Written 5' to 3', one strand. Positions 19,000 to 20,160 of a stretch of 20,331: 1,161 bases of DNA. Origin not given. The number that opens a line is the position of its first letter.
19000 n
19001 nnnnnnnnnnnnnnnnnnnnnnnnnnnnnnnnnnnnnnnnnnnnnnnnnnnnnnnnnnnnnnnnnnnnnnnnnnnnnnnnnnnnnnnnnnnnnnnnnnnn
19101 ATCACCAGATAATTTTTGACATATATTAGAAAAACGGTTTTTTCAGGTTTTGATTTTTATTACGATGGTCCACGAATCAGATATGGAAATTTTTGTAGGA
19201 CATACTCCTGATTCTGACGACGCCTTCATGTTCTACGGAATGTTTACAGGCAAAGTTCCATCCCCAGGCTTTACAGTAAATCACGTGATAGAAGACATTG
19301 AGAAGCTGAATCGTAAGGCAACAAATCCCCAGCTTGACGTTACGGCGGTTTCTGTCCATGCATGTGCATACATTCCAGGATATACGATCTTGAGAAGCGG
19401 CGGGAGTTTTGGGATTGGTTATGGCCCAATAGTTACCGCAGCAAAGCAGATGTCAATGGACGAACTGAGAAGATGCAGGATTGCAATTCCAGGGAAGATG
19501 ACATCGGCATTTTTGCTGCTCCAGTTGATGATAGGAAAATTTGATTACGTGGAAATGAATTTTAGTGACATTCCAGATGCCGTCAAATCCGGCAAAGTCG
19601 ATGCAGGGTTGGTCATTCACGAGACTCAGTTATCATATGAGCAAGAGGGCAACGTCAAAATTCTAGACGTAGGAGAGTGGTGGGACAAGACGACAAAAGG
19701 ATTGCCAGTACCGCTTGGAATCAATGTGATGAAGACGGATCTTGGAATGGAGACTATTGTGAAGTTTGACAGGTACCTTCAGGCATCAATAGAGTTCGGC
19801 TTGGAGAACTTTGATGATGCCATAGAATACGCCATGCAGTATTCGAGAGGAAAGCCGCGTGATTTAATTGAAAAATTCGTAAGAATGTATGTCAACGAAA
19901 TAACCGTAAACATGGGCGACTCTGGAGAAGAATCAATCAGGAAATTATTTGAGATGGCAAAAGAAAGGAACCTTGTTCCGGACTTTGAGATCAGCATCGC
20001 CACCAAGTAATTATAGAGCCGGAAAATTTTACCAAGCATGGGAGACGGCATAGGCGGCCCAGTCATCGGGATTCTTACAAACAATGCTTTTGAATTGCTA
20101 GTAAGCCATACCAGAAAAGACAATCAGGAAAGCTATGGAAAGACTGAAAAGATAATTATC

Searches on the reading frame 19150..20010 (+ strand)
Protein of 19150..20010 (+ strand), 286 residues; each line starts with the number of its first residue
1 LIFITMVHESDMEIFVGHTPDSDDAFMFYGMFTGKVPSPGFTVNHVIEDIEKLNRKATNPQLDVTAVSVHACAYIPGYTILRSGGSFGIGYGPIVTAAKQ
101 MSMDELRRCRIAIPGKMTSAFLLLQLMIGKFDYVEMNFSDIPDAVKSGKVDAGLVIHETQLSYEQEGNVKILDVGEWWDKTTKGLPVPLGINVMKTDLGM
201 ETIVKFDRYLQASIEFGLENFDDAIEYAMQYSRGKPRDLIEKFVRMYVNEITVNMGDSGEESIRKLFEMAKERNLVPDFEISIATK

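Call 7: search_protein_families(library=pfam, proteins=[window:19150-20010:+], max_evalue=0.1)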
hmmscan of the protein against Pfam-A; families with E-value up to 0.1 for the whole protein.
window:19150-20010:+ (286 aa): 2 families
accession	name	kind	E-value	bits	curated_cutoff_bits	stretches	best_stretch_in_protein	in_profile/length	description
PF02621.19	VitK2_biosynth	-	4.6e-75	252.8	26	1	16-272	3-252/252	Menaquinone biosynthesis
PF14503.11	YhfZ_C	-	0.072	12.9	35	1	130-154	138-162/236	YhfZ C-terminal domain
